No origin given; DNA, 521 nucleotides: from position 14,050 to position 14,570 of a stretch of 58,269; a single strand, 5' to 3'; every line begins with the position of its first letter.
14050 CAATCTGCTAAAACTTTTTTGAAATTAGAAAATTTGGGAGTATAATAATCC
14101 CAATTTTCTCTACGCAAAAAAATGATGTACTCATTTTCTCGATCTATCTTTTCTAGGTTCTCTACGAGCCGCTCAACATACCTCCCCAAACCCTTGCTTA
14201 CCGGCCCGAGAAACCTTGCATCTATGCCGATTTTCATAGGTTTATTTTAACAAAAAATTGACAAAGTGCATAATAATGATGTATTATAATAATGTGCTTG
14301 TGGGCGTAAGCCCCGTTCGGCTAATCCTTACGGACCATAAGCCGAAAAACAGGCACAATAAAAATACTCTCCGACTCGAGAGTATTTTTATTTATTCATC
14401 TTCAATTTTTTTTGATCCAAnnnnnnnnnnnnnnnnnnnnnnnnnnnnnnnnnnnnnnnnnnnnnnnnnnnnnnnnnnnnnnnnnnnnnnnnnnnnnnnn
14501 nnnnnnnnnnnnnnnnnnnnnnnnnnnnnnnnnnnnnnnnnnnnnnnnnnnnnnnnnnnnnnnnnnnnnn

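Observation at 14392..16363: SIR2-like / NUDIX / unknown three-gene operon wedged into a glycosyltransferase cluster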

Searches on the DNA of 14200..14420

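Call 97: search_rna_families(source=window, start=14200, end=14420, threshold=evalue, max_evalue=1)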
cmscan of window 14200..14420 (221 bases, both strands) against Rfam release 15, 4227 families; matches with E-value up to 1: 9.
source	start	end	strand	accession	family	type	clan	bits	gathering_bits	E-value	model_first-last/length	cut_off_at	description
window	14278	14392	+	RF01859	Phe_leader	Cis-reg; leader;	-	23.4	55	0.059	1-125/125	no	Phenylalanine leader peptide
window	14333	14413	+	RF01770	rimP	Cis-reg; leader;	-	22.4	47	0.12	1-102/102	no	Gammaprotebacteria rimP leader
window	14357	14420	-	RF01859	Phe_leader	Cis-reg; leader;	-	19.5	55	0.42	60-125/125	5'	Phenylalanine leader peptide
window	14349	14401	+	RF03510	mir-3660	Gene; miRNA;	-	18.8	70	0.23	1-82/82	no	mir-3660 microRNA precursor family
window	14358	14420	-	RF02376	antisense_SR1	Gene; sRNA;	-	18.7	45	0.091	139-210/210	5'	SR1 sRNA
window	14279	14387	+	RF02192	TCL6_2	Gene; lncRNA;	-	17.5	45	0.48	1-126/126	no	T-cell leukemia/lymphoma 6 conserved region 2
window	14260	14399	+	RF02502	Atu_C8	Gene; sRNA;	-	17.3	50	0.5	1-122/122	no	Rhizobiales sRNA Atu_C8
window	14358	14420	-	RF01822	RsaJ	Gene; sRNA;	-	16.3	100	0.066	220-287/287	5'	RNA Staph. aureus A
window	14284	14420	-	RF02849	Ysr197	Gene; sRNA;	-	13.2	167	0.33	19-254/254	5'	Yersinia sRNA 197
